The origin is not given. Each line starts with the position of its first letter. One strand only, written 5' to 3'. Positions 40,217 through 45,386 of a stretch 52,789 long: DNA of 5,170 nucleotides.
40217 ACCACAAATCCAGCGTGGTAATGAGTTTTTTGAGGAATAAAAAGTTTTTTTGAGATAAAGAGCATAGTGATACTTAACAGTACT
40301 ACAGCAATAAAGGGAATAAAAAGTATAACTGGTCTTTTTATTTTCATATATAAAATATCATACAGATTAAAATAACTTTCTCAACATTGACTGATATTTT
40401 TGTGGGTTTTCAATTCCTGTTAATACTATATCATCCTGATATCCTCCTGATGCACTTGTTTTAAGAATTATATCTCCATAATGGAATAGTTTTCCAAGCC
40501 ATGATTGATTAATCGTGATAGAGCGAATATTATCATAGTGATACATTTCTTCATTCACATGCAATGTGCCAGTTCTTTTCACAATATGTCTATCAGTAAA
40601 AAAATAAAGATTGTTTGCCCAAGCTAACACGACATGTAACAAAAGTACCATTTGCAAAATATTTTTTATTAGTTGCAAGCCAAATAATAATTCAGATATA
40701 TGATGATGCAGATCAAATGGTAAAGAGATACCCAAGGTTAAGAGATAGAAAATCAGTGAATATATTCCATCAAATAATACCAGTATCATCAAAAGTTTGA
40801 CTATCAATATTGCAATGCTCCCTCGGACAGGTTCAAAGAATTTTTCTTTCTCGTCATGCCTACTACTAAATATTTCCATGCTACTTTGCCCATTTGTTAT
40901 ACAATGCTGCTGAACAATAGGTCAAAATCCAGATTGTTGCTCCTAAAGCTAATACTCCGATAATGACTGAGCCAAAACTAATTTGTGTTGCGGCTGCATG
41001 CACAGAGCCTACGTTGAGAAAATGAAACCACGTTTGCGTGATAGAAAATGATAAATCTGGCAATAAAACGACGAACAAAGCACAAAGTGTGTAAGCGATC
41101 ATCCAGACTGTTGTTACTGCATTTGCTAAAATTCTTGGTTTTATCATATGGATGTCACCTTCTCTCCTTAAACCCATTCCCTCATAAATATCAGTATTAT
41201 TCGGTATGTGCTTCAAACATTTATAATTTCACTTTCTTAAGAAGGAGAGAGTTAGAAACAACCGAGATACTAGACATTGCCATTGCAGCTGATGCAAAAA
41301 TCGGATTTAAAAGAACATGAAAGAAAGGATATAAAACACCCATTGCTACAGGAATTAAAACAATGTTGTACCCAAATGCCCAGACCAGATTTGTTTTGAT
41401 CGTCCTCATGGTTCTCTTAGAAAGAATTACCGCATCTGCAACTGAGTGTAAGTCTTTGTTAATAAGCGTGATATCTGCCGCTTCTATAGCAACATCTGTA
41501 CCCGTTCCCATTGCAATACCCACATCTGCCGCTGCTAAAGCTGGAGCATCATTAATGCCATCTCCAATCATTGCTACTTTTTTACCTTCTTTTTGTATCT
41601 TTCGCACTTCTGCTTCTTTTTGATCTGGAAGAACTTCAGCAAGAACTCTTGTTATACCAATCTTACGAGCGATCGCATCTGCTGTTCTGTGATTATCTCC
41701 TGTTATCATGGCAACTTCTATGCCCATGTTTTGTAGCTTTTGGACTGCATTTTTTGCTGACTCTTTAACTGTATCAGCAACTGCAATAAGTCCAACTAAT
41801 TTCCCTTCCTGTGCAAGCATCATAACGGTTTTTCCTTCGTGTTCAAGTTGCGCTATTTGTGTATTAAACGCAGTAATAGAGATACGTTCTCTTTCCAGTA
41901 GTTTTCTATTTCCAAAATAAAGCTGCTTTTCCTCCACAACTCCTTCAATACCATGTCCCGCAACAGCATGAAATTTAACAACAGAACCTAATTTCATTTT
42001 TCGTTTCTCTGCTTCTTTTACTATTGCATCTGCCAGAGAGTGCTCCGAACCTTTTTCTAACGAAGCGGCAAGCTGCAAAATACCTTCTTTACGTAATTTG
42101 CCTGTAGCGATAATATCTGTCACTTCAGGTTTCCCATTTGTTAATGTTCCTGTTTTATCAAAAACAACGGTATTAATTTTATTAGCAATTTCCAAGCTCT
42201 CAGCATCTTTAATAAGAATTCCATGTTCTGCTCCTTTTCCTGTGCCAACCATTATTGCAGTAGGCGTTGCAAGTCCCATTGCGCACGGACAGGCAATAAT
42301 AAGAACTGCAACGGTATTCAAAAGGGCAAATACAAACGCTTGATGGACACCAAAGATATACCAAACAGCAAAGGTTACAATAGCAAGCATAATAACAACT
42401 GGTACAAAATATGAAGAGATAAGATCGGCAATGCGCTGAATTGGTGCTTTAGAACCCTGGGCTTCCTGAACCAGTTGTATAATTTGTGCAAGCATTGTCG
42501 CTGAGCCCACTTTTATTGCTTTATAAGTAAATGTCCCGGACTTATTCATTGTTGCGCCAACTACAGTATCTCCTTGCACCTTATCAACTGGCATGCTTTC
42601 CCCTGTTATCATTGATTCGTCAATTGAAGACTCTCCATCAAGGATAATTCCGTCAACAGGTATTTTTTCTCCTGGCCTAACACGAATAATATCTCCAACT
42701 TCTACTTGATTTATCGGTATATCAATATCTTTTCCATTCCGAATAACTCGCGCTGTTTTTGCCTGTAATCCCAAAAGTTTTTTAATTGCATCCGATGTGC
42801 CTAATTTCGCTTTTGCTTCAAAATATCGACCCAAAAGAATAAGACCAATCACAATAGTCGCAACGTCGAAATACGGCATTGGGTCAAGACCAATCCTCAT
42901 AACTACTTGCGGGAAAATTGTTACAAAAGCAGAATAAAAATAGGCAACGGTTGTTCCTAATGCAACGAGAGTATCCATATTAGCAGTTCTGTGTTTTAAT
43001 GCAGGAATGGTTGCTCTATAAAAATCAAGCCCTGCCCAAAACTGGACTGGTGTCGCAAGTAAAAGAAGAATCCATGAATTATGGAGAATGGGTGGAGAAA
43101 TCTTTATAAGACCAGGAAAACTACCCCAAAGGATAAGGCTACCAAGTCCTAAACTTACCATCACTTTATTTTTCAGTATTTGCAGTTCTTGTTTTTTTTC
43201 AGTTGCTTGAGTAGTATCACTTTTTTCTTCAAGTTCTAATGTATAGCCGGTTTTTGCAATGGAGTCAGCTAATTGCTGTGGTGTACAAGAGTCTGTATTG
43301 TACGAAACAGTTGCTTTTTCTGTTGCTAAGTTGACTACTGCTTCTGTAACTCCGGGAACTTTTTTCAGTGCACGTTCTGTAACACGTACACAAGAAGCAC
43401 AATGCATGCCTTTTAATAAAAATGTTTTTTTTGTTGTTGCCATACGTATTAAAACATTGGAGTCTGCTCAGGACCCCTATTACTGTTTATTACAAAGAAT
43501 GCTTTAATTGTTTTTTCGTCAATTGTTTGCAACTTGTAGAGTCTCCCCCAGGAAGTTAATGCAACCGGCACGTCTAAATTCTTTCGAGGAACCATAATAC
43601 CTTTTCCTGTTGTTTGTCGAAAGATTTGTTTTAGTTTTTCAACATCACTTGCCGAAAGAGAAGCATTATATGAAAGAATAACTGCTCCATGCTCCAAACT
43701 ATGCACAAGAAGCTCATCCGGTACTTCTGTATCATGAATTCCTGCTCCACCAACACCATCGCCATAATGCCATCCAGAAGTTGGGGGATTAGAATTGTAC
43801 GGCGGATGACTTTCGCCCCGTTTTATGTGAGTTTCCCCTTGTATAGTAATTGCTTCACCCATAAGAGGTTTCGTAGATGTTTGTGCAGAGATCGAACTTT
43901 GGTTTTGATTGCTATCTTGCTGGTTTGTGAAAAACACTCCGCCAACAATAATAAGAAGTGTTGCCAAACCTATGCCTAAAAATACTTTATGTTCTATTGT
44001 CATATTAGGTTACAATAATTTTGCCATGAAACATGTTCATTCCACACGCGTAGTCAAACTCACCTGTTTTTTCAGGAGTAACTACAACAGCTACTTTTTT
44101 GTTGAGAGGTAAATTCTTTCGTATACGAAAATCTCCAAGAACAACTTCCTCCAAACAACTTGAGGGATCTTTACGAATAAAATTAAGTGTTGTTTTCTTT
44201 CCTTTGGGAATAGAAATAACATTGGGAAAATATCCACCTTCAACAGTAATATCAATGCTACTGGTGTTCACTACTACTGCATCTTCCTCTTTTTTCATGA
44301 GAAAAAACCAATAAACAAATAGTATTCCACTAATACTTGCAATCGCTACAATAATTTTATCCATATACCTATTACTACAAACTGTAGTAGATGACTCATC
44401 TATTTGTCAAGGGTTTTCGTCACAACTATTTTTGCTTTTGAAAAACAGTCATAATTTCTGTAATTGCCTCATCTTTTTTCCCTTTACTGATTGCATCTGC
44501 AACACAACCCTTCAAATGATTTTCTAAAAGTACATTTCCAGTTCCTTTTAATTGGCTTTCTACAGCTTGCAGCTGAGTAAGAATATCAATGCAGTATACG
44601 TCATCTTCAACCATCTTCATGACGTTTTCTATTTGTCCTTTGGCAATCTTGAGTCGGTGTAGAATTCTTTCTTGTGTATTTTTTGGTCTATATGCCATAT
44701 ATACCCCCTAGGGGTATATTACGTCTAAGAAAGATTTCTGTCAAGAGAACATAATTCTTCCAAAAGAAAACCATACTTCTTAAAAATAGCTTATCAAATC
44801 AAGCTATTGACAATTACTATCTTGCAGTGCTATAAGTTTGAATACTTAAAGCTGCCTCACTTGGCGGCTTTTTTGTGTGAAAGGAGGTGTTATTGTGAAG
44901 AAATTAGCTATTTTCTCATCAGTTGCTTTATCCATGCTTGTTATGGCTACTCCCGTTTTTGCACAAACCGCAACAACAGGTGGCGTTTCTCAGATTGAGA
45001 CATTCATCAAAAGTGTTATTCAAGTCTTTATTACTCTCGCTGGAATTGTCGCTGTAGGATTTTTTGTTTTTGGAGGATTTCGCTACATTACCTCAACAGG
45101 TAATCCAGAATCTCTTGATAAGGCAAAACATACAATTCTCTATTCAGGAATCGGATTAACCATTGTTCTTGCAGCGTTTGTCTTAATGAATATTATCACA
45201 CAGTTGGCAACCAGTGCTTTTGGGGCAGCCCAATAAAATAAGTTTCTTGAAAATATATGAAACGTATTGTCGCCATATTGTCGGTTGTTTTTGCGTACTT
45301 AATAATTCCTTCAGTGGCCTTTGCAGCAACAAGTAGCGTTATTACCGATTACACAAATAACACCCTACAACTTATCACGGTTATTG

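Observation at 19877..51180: Candidate integrative conjugative element with a minimal T4SS and a serine recombinase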

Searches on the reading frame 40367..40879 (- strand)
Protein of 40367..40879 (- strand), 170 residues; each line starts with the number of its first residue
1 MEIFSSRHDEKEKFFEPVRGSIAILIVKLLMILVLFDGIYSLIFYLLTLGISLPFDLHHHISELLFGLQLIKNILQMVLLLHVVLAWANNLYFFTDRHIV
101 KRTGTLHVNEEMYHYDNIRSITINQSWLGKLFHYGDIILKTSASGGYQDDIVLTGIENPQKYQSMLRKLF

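Call 10: search_protein_families(library=pfam, proteins=[window:40367-40879:-], max_evalue=0.01)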
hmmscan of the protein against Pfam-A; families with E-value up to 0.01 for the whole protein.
window:40367-40879:- (170 aa): 1 family
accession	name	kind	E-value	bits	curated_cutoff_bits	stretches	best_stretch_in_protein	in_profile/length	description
PF03703.20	bPH_2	-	5.7e-09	36.5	22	1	87-160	1-72/78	Bacterial PH domain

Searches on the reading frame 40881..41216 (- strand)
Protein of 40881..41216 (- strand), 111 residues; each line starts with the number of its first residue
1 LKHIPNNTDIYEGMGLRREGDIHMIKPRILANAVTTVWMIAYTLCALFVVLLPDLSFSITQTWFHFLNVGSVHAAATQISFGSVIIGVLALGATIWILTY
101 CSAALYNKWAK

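Call 10: search_protein_families(library=pfam, proteins=[window:40881-41216:-], max_evalue=0.01)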
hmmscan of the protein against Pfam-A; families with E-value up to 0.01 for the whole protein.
window:40881-41216:- (111 aa): 1 family
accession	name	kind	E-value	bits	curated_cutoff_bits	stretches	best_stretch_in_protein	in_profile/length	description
PF18926.5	DUF5676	-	2.7e-13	51.1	27.6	1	30-109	5-82/82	2TM family of unknown function (DUF5676)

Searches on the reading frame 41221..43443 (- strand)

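Call 10: search_protein_families(library=pfam, proteins=[window:41221-43443:-], max_evalue=0.01)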
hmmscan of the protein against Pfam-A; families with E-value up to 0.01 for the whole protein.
window:41221-43443:- (740 aa): 7 families
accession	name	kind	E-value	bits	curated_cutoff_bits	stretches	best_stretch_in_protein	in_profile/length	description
PF00122.25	E1-E2_ATPase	-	4.9e-61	205.8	28.1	1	226-407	2-181/181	E1-E2 ATPase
PF00702.32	Hydrolase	-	3e-40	139.1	26.4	1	423-640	1-191/191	haloacid dehalogenase-like hydrolase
PF00403.32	HMA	-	4.5e-17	62.6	24.8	1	7-68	1-62/62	Heavy-metal-associated domain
PF08282.18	Hydrolase_3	-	1.3e-09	38.7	20.9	1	617-671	200-254/255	haloacid dehalogenase-like hydrolase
PF13344.12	Hydrolase_6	-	0.0005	20.5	27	0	551-595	7-51/101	Haloacid dehalogenase-like hydrolase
PF12710.13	HAD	-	0.0011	19.8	27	1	558-636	85-188/189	haloacid dehalogenase-like hydrolase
PF19991.5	HMA_2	-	0.0046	17.3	30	0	23-93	36-103/154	Heavy metal associated domain 2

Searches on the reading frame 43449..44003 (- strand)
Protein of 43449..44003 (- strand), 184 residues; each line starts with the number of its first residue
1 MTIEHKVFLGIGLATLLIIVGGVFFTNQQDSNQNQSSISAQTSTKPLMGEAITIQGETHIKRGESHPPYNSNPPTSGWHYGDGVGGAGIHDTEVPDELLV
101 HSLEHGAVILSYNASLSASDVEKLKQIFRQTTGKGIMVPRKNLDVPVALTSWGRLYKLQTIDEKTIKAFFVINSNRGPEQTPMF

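Call 10: search_protein_families(library=pfam, proteins=[window:43449-44003:-], max_evalue=0.01)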
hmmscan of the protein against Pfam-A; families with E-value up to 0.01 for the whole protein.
window:43449-44003:- (184 aa): 1 family
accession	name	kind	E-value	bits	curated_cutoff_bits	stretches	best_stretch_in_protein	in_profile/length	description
PF11303.13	DUF3105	-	5.6e-27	94.8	25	1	68-180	9-124/130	Protein of unknown function (DUF3105)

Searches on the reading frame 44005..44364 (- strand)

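Call 10: search_protein_families(library=pfam, proteins=[window:44005-44364:-], max_evalue=0.01)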
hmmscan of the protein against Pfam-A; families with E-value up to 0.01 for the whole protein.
window:44005-44364:- (119 aa): 1 family
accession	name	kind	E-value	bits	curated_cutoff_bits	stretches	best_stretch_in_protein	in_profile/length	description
PF13473.12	Cupredoxin_1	-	2.6e-23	82.5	27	1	14-118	2-104/104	Cupredoxin-like domain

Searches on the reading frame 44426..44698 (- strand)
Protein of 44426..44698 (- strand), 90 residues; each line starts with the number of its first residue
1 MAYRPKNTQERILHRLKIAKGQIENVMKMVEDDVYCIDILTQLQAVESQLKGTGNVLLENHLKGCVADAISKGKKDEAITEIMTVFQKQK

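Call 8: search_protein_families(library=pfam, proteins=[window:44426-44698:-], max_evalue=0.01)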
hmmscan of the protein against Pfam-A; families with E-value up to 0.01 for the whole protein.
window:44426-44698:- (90 aa): 1 family
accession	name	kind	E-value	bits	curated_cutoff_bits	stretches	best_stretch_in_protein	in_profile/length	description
PF02583.22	Trns_repr_metal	-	1.4e-26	93.1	22.8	1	9-88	2-78/78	Metal-sensitive transcriptional repressor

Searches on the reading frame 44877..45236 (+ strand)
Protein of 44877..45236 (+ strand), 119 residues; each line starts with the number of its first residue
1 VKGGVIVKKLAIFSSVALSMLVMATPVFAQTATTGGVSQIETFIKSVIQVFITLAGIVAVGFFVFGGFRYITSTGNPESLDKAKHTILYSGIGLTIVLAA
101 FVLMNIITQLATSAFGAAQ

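Call 8: search_protein_families(library=pfam, proteins=[window:44877-45236:+], max_evalue=0.01)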
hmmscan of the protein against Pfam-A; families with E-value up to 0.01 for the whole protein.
window:44877-45236:+ (119 aa): 4 families
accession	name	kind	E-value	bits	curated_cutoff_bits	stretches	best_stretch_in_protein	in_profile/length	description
PF18895.5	T4SS_pilin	-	3.9e-12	46.5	26.6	1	37-107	2-71/71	Type IV secretion system pilin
PF04956.18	TrbC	-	6.8e-07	29.9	27.9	1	8-105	9-96/98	TrbC/VIRB2 pilin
PF20535.3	DUF6750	-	0.00078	19.8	27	1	16-111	28-121/128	Family of unknown function (DUF6750)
PF24800.1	DUF7702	-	0.0026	17.5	27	1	8-114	68-169/244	Domain of unknown function (DUF7702)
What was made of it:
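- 44877..45236 (+): VirB2-like pilin. PF18895 46.5 bits and TrbC (call 8).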

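Call 77: search_protein_families(library=ncbifam, proteins=[window:44877-45236:+], max_evalue=0.01)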
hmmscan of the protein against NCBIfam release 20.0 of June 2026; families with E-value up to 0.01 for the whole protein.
window:44877-45236:+ (119 aa): 1 family
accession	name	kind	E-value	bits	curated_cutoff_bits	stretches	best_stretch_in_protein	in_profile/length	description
NF045849.1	ICE_MMCAP2_0565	equivalog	3.3e-12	45.9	40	1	38-109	7-78/80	Mbov_0395 family pilin-like conjugal transfer protein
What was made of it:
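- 44877..45236 (+): NF045849 Mycoplasma-ICE pilin 45.9 bits, cut-off 40 (call 77).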
